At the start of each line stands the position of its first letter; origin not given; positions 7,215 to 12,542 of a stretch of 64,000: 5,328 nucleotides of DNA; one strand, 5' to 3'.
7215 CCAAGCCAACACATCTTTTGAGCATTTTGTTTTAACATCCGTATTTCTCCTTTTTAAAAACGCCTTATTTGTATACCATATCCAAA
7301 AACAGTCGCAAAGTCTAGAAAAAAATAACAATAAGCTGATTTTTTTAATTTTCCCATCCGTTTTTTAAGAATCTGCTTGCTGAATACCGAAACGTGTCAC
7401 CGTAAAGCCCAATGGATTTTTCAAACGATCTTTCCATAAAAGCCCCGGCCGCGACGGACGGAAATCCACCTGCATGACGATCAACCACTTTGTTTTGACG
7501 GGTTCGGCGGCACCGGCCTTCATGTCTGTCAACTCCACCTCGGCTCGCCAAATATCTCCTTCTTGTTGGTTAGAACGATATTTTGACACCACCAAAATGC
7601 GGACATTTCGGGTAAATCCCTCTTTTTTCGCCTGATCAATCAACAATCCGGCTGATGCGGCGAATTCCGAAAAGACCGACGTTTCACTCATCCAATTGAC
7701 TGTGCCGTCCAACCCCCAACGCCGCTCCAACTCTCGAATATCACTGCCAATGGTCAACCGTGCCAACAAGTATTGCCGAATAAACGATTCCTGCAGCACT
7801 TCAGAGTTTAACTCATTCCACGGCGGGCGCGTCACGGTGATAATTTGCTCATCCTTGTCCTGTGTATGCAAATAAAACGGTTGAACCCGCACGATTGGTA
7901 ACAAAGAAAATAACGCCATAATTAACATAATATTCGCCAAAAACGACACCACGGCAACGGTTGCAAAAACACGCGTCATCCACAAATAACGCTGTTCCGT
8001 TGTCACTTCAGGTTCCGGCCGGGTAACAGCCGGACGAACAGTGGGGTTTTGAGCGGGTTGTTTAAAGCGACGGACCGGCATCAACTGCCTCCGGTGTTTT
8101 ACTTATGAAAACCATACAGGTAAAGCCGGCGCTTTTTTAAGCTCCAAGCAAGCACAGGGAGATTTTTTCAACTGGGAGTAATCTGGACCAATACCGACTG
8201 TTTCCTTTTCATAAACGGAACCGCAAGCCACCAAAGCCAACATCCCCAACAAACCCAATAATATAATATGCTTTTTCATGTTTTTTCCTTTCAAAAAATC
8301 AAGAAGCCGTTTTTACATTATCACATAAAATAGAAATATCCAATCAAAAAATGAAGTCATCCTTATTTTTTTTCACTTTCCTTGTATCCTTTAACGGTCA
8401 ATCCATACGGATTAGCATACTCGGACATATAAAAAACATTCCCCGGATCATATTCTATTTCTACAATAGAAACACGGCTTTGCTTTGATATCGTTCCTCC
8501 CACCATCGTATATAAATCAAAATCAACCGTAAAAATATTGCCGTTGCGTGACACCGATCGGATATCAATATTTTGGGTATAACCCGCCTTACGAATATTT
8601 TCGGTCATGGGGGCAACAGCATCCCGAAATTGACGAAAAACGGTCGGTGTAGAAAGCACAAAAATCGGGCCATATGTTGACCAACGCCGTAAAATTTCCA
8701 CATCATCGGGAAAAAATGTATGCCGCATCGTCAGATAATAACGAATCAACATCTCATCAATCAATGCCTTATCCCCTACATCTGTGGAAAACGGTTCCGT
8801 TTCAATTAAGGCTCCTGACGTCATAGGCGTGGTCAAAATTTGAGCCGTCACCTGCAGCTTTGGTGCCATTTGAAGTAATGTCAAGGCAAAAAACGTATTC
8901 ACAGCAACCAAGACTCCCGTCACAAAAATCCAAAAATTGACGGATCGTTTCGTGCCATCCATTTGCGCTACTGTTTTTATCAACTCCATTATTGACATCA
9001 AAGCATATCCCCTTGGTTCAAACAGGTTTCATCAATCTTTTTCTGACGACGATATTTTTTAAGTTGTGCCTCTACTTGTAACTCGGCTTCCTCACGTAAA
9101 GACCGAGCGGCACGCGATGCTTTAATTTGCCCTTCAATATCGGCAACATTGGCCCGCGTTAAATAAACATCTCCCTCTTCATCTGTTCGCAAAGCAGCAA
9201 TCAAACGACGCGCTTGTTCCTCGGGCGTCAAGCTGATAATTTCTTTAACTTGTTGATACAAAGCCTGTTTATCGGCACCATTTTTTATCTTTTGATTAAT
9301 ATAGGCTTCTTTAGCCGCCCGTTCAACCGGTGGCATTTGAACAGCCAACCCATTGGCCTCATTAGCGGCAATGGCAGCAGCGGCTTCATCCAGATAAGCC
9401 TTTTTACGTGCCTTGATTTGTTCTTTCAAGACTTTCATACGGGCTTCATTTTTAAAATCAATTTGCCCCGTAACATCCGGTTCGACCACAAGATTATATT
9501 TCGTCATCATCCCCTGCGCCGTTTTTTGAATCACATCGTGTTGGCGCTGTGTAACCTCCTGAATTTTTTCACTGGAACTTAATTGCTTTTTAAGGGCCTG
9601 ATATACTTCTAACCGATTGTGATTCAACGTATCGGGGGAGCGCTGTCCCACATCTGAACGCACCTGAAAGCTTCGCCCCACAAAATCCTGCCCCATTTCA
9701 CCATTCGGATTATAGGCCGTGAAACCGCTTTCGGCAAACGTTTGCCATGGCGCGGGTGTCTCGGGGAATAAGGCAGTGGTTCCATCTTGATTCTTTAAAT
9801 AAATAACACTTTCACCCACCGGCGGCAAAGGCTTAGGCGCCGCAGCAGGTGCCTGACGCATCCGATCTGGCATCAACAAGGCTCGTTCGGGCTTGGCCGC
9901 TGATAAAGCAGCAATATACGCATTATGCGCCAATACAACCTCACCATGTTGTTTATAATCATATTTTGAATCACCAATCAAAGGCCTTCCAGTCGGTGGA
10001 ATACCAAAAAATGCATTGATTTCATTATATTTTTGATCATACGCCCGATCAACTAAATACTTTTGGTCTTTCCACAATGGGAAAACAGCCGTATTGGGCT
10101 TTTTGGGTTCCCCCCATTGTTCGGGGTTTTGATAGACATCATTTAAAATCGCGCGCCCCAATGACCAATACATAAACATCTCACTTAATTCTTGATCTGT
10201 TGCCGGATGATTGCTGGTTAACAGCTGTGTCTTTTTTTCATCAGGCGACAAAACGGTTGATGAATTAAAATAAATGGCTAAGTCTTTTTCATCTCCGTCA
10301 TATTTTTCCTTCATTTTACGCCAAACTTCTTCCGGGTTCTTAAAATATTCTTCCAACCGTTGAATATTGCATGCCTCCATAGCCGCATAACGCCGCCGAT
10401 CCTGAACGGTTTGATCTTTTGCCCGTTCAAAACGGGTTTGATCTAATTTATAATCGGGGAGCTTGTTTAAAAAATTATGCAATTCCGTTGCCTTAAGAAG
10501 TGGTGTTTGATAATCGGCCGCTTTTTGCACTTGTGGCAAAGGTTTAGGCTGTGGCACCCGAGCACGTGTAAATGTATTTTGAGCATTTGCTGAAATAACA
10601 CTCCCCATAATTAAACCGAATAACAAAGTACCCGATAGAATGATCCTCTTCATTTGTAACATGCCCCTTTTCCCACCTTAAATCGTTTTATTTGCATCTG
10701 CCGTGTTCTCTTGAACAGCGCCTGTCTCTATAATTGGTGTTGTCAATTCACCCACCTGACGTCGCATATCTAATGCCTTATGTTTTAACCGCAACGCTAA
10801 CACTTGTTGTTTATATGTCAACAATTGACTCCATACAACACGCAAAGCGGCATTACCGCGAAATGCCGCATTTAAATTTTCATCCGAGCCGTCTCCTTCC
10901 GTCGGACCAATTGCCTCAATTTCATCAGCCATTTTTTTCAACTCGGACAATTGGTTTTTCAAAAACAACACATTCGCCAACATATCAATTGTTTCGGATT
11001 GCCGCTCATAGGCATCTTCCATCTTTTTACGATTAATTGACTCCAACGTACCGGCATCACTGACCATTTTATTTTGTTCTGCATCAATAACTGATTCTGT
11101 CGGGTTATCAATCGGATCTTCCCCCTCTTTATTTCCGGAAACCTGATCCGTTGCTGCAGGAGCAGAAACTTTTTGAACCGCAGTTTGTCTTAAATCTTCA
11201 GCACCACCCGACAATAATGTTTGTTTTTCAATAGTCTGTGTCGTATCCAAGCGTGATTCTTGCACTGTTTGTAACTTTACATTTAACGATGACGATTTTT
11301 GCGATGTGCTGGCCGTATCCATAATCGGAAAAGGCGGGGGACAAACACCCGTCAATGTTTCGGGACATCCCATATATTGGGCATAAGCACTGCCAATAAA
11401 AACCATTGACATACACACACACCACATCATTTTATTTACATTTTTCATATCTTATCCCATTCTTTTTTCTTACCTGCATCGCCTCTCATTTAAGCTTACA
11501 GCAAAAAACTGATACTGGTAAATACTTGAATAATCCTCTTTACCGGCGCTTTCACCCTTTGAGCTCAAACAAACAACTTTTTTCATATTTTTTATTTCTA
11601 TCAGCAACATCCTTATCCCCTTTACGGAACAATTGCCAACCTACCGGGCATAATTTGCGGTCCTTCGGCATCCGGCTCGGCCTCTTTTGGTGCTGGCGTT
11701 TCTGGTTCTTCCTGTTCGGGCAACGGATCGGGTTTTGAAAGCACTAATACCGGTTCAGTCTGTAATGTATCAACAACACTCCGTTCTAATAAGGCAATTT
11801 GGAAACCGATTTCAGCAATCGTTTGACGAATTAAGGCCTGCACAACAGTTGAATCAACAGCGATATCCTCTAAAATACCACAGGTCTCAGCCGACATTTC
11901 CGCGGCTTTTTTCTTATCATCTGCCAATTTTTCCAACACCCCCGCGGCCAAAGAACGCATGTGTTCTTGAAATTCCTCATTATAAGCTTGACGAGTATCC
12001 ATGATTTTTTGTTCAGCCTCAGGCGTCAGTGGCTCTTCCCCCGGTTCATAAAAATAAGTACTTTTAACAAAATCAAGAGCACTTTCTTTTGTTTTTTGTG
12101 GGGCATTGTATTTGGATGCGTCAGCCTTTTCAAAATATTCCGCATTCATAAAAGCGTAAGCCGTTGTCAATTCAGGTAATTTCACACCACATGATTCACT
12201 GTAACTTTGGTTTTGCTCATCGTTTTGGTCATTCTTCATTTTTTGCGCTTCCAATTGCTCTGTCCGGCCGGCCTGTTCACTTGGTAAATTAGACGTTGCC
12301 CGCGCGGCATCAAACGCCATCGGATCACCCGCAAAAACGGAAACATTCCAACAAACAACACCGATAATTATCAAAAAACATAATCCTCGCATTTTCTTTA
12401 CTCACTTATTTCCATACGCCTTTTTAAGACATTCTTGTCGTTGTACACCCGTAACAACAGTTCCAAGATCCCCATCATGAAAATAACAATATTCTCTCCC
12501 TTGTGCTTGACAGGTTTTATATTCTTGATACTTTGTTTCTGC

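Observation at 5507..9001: T4SS core block with duplicated VirB8-like genes flanking a 63-aa lipoprotein, then an expanded VirB9-like gene - rvh-like organisation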

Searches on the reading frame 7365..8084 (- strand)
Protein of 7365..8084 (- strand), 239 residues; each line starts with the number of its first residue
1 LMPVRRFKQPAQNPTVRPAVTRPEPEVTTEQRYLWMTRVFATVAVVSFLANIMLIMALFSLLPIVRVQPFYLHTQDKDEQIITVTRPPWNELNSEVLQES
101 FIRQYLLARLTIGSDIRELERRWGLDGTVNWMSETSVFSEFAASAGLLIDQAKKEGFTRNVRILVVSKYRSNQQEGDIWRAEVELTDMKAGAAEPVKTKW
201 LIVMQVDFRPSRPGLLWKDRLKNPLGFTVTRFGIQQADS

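Call 6: search_protein_families(library=pfam, proteins=[window:7365-8084:-], max_evalue=1)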
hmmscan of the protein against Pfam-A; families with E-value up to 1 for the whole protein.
window:7365-8084:- (239 aa): 1 family
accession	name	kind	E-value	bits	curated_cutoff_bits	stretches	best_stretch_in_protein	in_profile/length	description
PF04335.19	VirB8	-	1.5e-12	48.2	23.2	1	38-236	18-212/213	VirB8 protein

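Call 16: search_solved_structures(query=window:7365-8084:-, max_evalue=1, show_alignments=2)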
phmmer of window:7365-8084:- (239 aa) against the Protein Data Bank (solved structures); distinct sequences matched with E-value up to 1: 4.
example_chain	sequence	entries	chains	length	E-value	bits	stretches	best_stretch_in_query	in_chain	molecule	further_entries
4aky_A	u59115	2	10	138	0.039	16.8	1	96-234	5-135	TYPE IV SECRETION SYSTEM PROTEIN VIRB8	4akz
2bhm_A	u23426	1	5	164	0.046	16.6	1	96-234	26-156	TYPE IV SECRETION SYSTEM PROTEIN VIRB8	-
5jbs_A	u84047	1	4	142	0.074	15.9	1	99-234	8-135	Type IV secretion system protein virB8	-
4jf8_A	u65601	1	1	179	0.26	14.1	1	93-232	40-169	TrwG component of type IV secretion system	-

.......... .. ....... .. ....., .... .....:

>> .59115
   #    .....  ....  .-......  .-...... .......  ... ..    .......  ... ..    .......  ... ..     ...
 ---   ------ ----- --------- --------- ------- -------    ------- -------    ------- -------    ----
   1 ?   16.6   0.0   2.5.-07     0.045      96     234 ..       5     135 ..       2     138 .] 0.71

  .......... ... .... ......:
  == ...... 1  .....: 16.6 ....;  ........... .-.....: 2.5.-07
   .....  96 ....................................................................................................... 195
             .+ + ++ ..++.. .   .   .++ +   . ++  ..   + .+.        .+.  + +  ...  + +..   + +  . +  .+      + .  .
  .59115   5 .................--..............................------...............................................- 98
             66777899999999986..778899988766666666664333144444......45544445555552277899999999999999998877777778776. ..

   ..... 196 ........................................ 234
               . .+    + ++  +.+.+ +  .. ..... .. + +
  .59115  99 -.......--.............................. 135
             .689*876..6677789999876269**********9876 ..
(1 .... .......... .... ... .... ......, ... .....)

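Call 85: search_protein_families(library=ncbifam, proteins=[window:7365-8084:-], max_evalue=0.01)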
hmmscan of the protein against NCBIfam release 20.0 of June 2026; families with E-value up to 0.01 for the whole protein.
window:7365-8084:- (239 aa): 1 family
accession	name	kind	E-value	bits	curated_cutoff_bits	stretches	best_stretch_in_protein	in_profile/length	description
NF010439.0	PRK13865.1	equivalog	0.00019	21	188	1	36-76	36-76/237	type IV secretion system protein VirB8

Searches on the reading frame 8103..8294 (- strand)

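Call 6: search_protein_families(library=pfam, proteins=[window:8103-8294:-], max_evalue=1)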
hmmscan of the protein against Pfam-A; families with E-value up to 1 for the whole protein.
window:8103-8294:- (63 aa): 0 families

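Call 85: search_protein_families(library=ncbifam, proteins=[window:8103-8279:-], max_evalue=0.01)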
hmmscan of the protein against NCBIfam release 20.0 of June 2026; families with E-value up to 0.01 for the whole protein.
window:8103-8279:- (58 aa): 1 family
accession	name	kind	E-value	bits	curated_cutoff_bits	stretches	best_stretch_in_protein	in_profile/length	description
NF047408.1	SA0632_fam_LP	equivalog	0.0053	16.4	70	1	1-28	1-27/68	SA0632 family lipoprotein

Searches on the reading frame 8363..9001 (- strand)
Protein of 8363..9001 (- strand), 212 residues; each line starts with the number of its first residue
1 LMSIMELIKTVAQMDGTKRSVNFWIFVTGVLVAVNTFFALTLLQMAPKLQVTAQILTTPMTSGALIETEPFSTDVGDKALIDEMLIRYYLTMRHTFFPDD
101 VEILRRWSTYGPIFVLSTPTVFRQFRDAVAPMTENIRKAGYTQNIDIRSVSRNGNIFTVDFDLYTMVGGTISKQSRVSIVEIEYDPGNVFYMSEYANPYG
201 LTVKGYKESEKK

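Call 6: search_protein_families(library=pfam, proteins=[window:8363-9001:-], max_evalue=1)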
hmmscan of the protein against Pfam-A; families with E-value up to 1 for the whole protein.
window:8363-9001:- (212 aa): 1 family
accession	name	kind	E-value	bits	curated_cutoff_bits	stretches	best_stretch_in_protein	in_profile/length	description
PF04335.19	VirB8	-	1.9e-10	41.4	23.2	1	18-210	14-212/213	VirB8 protein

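Call 17: search_solved_structures(query=window:8363-9001:-, max_evalue=1, show_alignments=2)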
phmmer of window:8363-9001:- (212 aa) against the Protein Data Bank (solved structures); distinct sequences matched with E-value up to 1: 0.

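Call 85: search_protein_families(library=ncbifam, proteins=[window:8366-8998:-], max_evalue=0.01)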
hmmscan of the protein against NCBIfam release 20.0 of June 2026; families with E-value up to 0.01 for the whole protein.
window:8366-8998:- (211 aa): 0 families

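Call 90: search_protein_representatives(protein=window:8366-8998:-)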
Query: 211 residues. Proteins with E-value up to 0.001 (for the whole library): 171; up to 1e-10: 67; up to 1e-30: 8. The best 150 are listed.
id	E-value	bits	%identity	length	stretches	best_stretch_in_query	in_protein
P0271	2.3e-46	174.5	42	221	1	14-211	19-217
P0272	2.1e-45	171.3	45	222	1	20-211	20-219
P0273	1.0e-41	159.4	46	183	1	32-211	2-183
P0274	7.7e-41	156.5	45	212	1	19-208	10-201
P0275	2.4e-40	154.9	41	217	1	20-210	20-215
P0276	1.5e-39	152.2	42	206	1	19-211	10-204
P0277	1.2e-36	142.8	42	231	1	21-211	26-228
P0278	3.0e-33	131.7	36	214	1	17-210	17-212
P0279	2.5e-30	122.2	38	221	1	19-211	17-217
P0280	2.1e-29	119.2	40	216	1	18-211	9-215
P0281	4.6e-29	118.0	38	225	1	21-211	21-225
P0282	2.3e-28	115.8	39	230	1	30-211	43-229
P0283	6.7e-28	114.2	34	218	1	20-211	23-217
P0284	1.2e-26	110.2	36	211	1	19-208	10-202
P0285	1.5e-25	106.5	36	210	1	13-211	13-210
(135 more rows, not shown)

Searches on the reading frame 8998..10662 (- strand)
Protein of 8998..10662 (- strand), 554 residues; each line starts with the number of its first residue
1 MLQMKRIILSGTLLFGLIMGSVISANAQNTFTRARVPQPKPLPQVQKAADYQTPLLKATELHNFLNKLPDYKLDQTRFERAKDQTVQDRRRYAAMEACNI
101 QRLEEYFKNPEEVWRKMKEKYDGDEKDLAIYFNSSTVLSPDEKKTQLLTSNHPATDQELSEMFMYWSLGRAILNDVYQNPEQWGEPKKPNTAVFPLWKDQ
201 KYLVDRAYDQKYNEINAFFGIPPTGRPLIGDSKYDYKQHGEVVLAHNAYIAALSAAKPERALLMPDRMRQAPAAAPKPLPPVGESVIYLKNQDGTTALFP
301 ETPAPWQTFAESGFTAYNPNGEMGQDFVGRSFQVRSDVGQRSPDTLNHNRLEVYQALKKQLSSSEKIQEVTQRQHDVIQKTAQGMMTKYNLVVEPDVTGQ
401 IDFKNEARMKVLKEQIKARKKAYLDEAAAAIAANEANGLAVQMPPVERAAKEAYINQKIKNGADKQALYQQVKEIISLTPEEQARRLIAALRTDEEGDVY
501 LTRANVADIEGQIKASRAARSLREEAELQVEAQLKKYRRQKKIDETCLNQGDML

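Call 6: search_protein_families(library=pfam, proteins=[window:8998-10662:-], max_evalue=1)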
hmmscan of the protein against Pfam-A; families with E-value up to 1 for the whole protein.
window:8998-10662:- (554 aa): 3 families
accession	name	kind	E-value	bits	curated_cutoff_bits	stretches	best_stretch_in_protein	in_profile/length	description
PF06037.17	DUF922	-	0.0058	17.2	27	1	483-541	82-143/153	Bacterial protein of unknown function (DUF922)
PF21305.2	type_II_gspD_N0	-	0.029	14.7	27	1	384-410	16-42/71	GspD-like, N0 domain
PF05509.17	TraY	-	0.38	11.3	21.3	0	515-540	17-42/49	TraY domain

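Call 72: search_solved_structures(query=A4, max_evalue=10)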
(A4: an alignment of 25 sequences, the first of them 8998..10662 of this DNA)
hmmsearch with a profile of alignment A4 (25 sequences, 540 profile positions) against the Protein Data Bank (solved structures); distinct sequences matched with E-value up to 10: 12.
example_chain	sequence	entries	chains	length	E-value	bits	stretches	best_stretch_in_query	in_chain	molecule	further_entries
1uhr_A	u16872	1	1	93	0.59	12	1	210-272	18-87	SWI/SNF related, matrix associated, actin dependent regulator of chromatin subfamily D mem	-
5izs_A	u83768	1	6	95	0.67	11.8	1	374-426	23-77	Designed protein 5L6HC3_1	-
5x6x_C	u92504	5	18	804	1.2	11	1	317-449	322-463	mRNA capping enzyme P5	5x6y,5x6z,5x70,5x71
6uxz_B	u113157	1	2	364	1.3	10.8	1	444-495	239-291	HTH-type transcriptional regulatory protein GabR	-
5x03_A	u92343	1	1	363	1.3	10.8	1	444-495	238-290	HTH-type transcriptional regulatory protein GabR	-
5t4j_B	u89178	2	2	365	1.4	10.8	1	444-495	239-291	HTH-type transcriptional regulatory protein GabR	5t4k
5x03_B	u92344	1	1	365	1.4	10.8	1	444-495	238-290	HTH-type transcriptional regulatory protein GabR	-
8vxk_A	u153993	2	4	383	1.5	10.7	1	444-495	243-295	HTH-type transcriptional regulatory protein GabR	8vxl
7cbc_A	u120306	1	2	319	3.7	9.4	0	357-428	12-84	De novo designed switch protein caging a hemagglutinin binder (sCageHA267_1S)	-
8eja_B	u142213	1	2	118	4.2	9.2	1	358-459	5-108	aBAK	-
9clb_B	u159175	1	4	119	4.2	9.2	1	358-459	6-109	aBAK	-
7jh5_A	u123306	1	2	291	5.6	8.8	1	354-428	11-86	Co-LOCKR: de novo designed protein switch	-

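Call 85: search_protein_families(library=ncbifam, proteins=[window:8998-10662:-], max_evalue=0.01)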
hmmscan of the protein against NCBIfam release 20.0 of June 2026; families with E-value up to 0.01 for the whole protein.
window:8998-10662:- (554 aa): 0 families

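Call 88: predict_structure(protein=window:8998-10662:-)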
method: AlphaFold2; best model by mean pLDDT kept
length: 554 residues; sequences in the alignment: 1
mean_pLDDT: 38.9   pTM: 0.19
mean pLDDT of the five models: 38.9, 37.0, 35.4, 31.5, 31.5
residues with pLDDT >= 90: 0; 70-90: 0; 50-70: 54; < 50: 500
segments of 3 or more residues with pLDDT < 50: 24-413, 418-420, 422-424, 426-450, 453-462, 476-478, 491-513, 515-523, 525-527, 529-531, 540-554
pLDDT, mean of each block of 10 residues (from residue 1): 60 63 48 38 33 32 37 36 36 38 41 45 35 33 36 35 37 38 33 28 28 30 28 29 30 29 25 29 35 37 35 38 36 32 35 38 42 44 40 37 42 46 45 41 42 49 49 50 53 44 43 44 46 49 44 35
secondary structure, 60 per line:
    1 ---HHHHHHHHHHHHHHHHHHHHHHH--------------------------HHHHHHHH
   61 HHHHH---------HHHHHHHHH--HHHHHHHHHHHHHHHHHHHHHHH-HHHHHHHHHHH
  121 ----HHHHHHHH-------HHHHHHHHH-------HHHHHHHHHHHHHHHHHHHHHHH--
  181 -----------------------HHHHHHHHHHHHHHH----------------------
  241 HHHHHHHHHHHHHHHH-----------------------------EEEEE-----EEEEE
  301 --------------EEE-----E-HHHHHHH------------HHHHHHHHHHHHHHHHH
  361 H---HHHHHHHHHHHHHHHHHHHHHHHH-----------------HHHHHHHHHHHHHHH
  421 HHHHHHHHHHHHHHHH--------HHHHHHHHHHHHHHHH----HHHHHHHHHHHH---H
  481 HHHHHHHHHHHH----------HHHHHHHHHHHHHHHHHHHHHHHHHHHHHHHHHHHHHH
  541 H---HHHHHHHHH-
elements in order: H4-26 H53-65 H75-83 H86-108 H110-120 H125-132 H140-148 H156-178 H204-218 H241-256 E286-290 E296-300 E315-317 H325-331 H344-361 H365-388 H406-436 H445-460 H465-476 H480-492 H503-541 H545-553

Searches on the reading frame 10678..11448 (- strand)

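Call 6: search_protein_families(library=pfam, proteins=[window:10678-11448:-], max_evalue=1)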
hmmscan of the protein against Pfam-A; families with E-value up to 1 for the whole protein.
window:10678-11448:- (256 aa): 3 families
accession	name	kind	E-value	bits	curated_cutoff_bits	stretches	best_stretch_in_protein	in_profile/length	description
PF06428.16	Sec2p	-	0.017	15.5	28.5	1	113-178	23-84/92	GDP/GTP exchange factor Sec2p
PF24615.2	Spectrin_Anc-1_2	-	0.1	13.3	28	0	51-80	52-81/105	Nuclear anchorage protein 1, spectrin repeat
PF02650.20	HTH_WhiA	-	0.37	11.7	27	0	135-174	7-46/84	WhiA C-terminal HTH domain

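Call 85: search_protein_families(library=ncbifam, proteins=[window:10678-11448:-], max_evalue=0.01)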
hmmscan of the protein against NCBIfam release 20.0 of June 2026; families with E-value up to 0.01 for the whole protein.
window:10678-11448:- (256 aa): 0 families

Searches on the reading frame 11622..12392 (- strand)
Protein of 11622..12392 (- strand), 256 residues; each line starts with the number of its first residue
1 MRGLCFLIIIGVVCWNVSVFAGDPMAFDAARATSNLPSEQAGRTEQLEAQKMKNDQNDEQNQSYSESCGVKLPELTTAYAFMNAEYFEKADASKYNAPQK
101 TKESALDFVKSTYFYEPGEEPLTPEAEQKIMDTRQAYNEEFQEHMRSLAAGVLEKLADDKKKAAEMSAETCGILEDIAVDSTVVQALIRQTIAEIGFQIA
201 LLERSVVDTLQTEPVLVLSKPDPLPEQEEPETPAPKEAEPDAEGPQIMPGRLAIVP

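Call 6: search_protein_families(library=pfam, proteins=[window:11622-12392:-], max_evalue=1)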
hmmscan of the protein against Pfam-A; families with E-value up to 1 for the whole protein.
window:11622-12392:- (256 aa): 1 family
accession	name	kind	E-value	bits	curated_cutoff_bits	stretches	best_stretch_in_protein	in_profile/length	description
PF13801.11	Metal_resist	-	0.064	13.9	29.2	0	113-149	33-69/125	Heavy-metal resistance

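Call 71: search_solved_structures(query=A3, max_evalue=10)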
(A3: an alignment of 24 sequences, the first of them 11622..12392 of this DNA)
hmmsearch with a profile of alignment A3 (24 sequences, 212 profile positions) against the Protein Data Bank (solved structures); distinct sequences matched with E-value up to 10: 0.

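Call 73: search_protein_families(library=pfam, alignment_id=A3, max_evalue=0.1)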
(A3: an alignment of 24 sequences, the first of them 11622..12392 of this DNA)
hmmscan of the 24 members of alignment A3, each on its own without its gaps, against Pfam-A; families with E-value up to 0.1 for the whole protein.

A. member 1, window:11622-12392:- (256 aa): 1 family
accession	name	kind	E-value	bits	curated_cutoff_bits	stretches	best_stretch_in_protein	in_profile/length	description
PF13801.11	Metal_resist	-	0.064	13.9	29.2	0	113-149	33-69/125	Heavy-metal resistance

B. families by the number of members that match (of 24 scanned): 15 families
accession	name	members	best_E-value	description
PF01322.25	Cytochrom_C_2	1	0.0049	Cytochrome C'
PF11348.13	DUF3150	1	0.01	Protein of unknown function (DUF3150)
PF12296.13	HsbA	1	0.014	Hydrophobic surface binding protein A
PF17932.6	TetR_C_24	1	0.014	Tetracyclin repressor-like, C-terminal domain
PF14747.11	DUF4473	1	0.026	Domain of unknown function (DUF4473)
PF19848.4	DUF6323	1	0.032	Family of unknown function (DUF6323)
PF11773.13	ComGE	1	0.05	Competence system putative prepilin ComGE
PF06925.17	MGDG_synth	1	0.051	Monogalactosyldiacylglycerol (MGDG) synthase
PF09611.15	Cas_Csy1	1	0.053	CRISPR-associated protein (Cas_Csy1)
PF01520.23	Amidase_3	1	0.063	N-acetylmuramoyl-L-alanine amidase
PF13801.11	Metal_resist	1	0.064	Heavy-metal resistance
PF18385.6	Tiam_CC_Ex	1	0.072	T-lymphoma invasion and metastasis CC-Ex domain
PF25566.1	RIMB1_N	1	0.078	RIMB1-like, N-terminal domain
PF23772.1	Phage_g100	1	0.087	Phage g100-like protein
PF18870.6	HEPN_RES_NTD1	1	0.094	HEPN/RES N-terminal domain 1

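Call 85: search_protein_families(library=ncbifam, proteins=[window:11622-12392:-], max_evalue=0.01)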
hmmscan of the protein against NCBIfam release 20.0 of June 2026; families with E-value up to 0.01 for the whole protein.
window:11622-12392:- (256 aa): 0 families
